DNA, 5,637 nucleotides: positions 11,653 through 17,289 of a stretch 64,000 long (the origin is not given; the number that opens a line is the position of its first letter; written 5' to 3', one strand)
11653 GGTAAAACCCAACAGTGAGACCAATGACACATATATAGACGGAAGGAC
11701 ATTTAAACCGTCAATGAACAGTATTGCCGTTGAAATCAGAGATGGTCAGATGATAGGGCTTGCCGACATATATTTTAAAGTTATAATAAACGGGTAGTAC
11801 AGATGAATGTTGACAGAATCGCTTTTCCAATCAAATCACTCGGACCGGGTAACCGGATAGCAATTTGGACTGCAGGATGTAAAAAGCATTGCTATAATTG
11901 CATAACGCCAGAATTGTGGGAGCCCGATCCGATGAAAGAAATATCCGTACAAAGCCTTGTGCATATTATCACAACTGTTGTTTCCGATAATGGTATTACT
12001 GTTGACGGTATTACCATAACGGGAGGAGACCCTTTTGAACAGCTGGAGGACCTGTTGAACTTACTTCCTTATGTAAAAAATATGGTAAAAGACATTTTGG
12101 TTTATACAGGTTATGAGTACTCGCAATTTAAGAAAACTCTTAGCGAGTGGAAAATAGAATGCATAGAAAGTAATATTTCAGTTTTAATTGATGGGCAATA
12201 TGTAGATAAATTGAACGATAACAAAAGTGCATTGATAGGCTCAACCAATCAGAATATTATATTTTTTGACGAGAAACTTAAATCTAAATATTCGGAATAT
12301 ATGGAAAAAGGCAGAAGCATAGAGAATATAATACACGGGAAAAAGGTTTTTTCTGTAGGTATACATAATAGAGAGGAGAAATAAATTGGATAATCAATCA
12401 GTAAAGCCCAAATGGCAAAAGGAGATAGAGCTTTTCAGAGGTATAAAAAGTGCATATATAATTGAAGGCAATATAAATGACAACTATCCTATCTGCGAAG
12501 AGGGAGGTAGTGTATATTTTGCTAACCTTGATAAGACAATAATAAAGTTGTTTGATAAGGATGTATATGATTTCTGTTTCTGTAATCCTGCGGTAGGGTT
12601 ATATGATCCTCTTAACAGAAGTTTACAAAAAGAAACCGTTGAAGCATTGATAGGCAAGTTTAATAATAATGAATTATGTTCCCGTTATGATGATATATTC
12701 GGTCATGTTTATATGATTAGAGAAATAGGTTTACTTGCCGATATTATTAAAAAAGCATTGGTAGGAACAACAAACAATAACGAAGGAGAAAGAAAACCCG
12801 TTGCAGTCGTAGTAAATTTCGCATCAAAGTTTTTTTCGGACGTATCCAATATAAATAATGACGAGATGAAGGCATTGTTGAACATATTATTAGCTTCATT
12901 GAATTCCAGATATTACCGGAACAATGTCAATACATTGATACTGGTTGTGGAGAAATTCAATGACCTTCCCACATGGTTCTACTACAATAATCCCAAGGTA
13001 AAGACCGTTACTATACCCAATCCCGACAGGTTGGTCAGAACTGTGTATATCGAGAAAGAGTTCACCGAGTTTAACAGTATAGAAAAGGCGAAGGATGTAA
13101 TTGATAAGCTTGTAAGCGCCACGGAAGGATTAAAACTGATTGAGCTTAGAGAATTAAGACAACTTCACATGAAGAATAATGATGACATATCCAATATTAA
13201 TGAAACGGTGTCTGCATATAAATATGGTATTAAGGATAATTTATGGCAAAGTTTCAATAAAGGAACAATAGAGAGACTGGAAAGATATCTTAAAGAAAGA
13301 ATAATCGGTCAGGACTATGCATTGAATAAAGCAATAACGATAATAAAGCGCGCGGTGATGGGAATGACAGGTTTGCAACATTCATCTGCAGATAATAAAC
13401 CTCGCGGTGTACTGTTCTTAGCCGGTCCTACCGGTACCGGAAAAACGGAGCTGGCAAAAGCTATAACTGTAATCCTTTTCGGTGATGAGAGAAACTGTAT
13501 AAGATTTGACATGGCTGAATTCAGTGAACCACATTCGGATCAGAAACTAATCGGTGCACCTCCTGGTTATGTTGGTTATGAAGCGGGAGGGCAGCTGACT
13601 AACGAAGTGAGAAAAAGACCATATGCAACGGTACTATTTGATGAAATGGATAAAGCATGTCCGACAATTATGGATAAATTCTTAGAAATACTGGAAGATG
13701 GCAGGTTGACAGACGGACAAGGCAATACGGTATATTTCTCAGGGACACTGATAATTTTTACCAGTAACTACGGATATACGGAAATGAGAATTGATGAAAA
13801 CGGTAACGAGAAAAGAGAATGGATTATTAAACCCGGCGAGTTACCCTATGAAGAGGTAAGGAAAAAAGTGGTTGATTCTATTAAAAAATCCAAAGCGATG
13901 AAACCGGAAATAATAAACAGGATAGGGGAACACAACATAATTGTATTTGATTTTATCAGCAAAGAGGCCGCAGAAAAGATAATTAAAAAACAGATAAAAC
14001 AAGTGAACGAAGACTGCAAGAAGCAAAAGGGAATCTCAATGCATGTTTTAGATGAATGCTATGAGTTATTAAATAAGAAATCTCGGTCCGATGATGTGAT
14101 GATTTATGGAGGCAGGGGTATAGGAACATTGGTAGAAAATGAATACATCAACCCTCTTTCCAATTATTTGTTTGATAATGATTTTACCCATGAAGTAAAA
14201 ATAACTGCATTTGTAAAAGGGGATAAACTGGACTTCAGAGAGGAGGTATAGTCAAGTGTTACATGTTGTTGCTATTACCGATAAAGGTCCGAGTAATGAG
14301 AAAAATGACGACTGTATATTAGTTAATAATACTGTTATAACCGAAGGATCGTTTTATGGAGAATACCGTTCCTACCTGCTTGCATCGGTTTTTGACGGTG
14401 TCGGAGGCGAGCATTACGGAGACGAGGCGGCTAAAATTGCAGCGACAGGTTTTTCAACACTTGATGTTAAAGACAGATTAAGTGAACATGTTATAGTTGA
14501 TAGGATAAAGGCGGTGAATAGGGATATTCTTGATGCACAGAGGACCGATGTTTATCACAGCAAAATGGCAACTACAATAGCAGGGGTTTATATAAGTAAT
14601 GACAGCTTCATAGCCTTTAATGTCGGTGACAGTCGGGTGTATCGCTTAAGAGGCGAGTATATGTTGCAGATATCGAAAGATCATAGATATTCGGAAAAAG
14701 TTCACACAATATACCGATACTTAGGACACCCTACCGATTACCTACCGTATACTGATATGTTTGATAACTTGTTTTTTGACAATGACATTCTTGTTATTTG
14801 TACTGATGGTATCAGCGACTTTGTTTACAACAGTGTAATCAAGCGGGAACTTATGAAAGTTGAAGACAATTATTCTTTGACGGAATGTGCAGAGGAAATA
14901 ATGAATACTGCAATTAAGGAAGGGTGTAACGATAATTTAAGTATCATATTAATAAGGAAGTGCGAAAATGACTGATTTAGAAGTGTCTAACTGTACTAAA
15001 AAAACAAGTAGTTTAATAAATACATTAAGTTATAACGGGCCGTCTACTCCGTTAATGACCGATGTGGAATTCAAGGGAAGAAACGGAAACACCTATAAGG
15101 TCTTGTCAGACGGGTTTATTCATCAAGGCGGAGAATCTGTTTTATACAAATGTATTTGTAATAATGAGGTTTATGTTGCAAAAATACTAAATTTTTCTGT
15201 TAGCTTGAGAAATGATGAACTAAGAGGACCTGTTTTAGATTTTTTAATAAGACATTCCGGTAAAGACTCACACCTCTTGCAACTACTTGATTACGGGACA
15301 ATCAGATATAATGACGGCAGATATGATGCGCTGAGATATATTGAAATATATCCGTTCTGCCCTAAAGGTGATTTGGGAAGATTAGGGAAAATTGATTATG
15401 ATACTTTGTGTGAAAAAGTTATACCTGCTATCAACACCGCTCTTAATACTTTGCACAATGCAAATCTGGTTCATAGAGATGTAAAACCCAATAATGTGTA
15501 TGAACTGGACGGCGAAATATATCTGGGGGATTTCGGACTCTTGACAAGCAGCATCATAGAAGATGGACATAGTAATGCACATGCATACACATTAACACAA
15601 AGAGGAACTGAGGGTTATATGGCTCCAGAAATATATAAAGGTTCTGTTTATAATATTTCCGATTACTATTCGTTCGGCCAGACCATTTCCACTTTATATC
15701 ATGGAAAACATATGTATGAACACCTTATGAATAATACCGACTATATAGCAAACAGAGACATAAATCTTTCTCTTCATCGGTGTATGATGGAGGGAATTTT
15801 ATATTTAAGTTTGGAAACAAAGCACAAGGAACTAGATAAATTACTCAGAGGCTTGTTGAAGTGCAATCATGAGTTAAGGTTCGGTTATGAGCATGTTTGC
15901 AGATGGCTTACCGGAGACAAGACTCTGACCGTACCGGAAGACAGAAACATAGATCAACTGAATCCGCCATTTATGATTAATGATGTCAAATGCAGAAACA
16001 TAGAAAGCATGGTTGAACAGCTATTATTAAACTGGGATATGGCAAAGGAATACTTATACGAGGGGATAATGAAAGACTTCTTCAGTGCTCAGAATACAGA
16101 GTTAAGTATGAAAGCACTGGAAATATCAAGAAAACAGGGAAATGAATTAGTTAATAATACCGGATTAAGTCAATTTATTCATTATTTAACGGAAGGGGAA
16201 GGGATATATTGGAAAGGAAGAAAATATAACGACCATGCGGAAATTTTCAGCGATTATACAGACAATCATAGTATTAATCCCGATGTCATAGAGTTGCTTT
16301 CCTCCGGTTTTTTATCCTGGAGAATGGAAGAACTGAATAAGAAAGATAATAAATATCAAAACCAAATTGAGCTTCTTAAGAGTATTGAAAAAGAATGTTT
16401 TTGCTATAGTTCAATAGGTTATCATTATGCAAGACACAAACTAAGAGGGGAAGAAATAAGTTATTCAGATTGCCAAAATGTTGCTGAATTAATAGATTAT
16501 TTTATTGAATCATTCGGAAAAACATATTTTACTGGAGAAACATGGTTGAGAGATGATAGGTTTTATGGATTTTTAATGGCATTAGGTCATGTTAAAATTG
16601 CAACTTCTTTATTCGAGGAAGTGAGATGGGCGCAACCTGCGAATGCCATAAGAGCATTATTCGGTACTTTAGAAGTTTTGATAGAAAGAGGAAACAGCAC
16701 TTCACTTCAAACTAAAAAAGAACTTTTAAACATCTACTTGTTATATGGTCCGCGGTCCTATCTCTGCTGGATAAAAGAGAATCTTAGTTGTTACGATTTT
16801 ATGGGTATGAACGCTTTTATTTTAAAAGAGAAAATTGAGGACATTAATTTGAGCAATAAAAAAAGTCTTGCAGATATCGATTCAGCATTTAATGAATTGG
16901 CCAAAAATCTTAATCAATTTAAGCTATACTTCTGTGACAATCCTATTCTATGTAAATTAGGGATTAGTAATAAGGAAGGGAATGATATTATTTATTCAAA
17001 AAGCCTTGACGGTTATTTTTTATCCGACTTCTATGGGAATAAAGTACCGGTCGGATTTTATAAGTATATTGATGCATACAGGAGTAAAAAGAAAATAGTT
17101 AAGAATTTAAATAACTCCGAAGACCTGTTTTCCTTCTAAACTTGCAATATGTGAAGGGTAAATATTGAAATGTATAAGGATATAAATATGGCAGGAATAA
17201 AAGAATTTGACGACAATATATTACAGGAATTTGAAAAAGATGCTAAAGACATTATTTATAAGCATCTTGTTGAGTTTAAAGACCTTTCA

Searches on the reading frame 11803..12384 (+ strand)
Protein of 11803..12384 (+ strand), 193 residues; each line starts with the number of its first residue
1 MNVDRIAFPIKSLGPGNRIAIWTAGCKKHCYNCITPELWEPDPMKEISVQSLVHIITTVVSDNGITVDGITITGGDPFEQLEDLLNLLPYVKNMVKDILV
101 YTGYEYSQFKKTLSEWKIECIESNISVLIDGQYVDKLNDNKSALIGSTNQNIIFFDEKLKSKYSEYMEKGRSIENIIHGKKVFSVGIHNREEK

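Call 7: search_protein_families(library=pfam, proteins=[window:11803-12384:+], max_evalue=0.01)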
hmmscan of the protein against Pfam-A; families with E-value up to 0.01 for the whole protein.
window:11803-12384:+ (193 aa): 2 families
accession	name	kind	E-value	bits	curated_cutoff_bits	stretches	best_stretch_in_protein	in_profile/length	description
PF13353.11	Fer4_12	-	1.5e-28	100.2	22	1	14-153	3-137/137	4Fe-4S single cluster domain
PF04055.27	Radical_SAM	-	0.00018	22.1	29.5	1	22-84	3-63/166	Radical SAM superfamily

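Call 46: search_protein_families(library=padloc, proteins=[window:11803-12384:+], max_evalue=0.001)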
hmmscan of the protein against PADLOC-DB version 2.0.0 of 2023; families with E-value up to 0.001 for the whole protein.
window:11803-12384:+ (193 aa): 0 families

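Call 47: search_protein_families(library=ncbifam, proteins=[window:11803-12384:+], max_evalue=0.001)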
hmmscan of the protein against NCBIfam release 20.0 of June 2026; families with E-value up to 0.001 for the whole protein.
window:11803-12384:+ (193 aa): 10 families
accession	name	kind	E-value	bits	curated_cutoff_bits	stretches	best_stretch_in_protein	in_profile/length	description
TIGR02491.1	NrdG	equivalog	1.4e-28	99.8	126.1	1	14-153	13-151/154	anaerobic ribonucleoside-triphosphate reductase activating protein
NF008335.0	PRK11121.1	equivalog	5.4e-19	68.5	199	1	14-154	14-152/154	anaerobic ribonucleoside-triphosphate reductase-activating protein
TIGR02493.1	PFLA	equivalog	4.9e-13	49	231.75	1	14-162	13-155/235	pyruvate formate-lyase-activating protein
TIGR02826.1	RNR_activ_nrdG3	equivalog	2.9e-08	33.7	151.7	1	19-153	18-136/148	anaerobic ribonucleoside-triphosphate reductase activating protein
NF008356.0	PRK11145.1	equivalog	1.2e-07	31.3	375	1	14-162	18-160/246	pyruvate formate lyase 1-activating protein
TIGR04041.1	activase_YjjW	hypoth_equivalog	1.9e-07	30.8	250.2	0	14-38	15-39/276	YjjW family glycine radical enzyme activase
NF033717.2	HPDL_rSAM_activ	equivalog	1.1e-06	28.2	420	0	44-111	109-171/311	4-hydroxyphenylacetate decarboxylase activase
TIGR02495.1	NrdG2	equivalog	3.3e-06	26.6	131.15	1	20-110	20-106/193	anaerobic ribonucleoside-triphosphate reductase activating protein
TIGR03977.1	rSAM_pair_HxsC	equivalog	7.4e-05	21.8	267.9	1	21-98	30-100/292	His-Xaa-Ser system radical SAM maturase HxsC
TIGR02494.1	PFLE_PFLC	subfamily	8e-05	22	174.35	0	48-103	105-160/293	glycyl-radical enzyme activating protein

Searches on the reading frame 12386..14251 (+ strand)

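Call 7: search_protein_families(library=pfam, proteins=[window:12386-14251:+], max_evalue=0.01)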
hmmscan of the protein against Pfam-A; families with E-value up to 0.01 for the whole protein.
window:12386-14251:+ (621 aa): 12 families
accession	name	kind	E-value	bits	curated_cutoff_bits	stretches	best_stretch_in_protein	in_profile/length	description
PF07724.20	AAA_2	-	6e-47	160.2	27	1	339-514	2-164/166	AAA domain (Cdc48 subfamily)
PF10431.15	ClpB_D2-small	-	6.1e-07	29.8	21.9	1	525-606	2-79/81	C-terminal, D2-small domain, of ClpB protein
PF07728.20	AAA_5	-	1.4e-06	28.8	22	1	343-464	2-125/139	AAA domain (dynein-related subfamily)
PF00004.35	AAA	-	5e-06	27.4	21.2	1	344-451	2-99/131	ATPase family associated with various cellular activities (AAA)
PF00158.32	Sigma54_activat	-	0.00011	22.4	20.2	1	343-443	25-124/168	Sigma-54 interaction domain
PF20030.5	bpMoxR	-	0.00016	21.2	27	0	342-446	33-131/205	MoxR domain in the MoxR-vWA-beta-propeller ternary systems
PF00437.27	T2SSE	-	0.00025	20.3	24.9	1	333-412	135-212/370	Type II/IV secretion system protein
PF06414.18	Zeta_toxin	-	0.00033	20.6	22.3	1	341-383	17-58/199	Zeta toxin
PF13476.12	AAA_23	-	0.0027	18.8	27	1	341-546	20-195/201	AAA domain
PF20720.3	nSTAND3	-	0.0042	17.2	27.2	0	340-375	17-52/155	Novel STAND NTPase 3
PF13401.12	AAA_22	-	0.0054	17.5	27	0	339-385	4-50/130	AAA domain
PF02562.22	PhoH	-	0.0094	15.9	27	0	340-365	19-44/205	PhoH-like protein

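Call 46: search_protein_families(library=padloc, proteins=[window:12386-14251:+], max_evalue=0.001)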
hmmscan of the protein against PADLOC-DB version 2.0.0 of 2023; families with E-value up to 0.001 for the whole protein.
window:12386-14251:+ (621 aa): 4 families
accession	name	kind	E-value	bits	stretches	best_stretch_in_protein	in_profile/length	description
PDLC04606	PDC-M37B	-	7.3e-29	99.1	1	287-464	127-296/390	-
PDLC04605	PDC-M37B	-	1.4e-27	94.9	1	343-462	307-424/518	-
PDLC03838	DolB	-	9.9e-23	79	1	237-465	74-281/375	-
PDLC04140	mad8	-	2e-05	22.3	1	336-562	23-204/314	mads_8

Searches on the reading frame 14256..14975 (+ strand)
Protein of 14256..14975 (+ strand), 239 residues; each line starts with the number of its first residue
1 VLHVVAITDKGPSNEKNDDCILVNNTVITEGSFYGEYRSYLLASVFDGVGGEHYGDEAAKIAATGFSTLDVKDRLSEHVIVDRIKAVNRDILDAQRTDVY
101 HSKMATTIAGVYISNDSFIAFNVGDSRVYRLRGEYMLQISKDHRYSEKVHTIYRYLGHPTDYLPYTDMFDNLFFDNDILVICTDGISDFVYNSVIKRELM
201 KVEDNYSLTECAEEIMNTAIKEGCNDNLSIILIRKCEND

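Call 9: search_protein_families(library=pfam, proteins=[window:14256-14975:+], max_evalue=0.01)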
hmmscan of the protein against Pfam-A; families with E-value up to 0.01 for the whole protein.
window:14256-14975:+ (239 aa): 2 families
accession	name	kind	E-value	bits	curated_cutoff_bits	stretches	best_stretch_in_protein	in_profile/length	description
PF13672.11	PP2C_2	-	1.7e-10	41.3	24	1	37-229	21-205/209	Protein phosphatase 2C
PF00481.26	PP2C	-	1.3e-09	38.6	20.3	1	42-147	36-144/255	Protein phosphatase 2C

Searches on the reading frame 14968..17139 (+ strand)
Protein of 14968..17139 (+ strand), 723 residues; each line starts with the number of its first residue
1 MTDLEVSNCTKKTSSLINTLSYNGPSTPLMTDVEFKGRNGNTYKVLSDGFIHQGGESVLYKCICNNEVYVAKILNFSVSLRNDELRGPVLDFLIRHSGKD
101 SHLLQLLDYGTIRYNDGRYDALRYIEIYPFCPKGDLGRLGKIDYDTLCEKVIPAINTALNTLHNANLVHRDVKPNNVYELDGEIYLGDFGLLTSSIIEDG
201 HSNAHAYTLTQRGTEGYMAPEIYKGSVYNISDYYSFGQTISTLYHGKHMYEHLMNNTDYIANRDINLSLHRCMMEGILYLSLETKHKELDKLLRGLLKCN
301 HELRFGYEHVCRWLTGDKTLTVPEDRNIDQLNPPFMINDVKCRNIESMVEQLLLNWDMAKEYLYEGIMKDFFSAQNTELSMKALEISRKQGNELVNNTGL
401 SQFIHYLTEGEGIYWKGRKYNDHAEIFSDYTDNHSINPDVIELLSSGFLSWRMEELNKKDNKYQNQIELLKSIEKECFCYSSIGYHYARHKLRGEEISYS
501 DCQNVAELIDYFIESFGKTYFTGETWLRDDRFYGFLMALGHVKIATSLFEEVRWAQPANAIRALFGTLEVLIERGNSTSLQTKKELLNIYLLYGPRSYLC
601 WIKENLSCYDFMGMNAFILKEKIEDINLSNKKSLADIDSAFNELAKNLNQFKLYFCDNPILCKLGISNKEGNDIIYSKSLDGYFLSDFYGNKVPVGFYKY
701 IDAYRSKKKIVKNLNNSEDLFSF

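Call 9: search_protein_families(library=pfam, proteins=[window:14968-17139:+], max_evalue=0.01)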
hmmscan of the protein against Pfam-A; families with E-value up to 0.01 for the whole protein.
window:14968-17139:+ (723 aa): 2 families
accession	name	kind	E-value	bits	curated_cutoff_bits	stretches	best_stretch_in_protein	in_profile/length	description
PF00069.31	Pkinase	-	3e-21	76.4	31.7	1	145-311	97-258/263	Protein kinase domain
PF07714.23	PK_Tyr_Ser-Thr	-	3.8e-08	33.4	23.1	1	151-256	107-211/258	Protein tyrosine and serine/threonine kinase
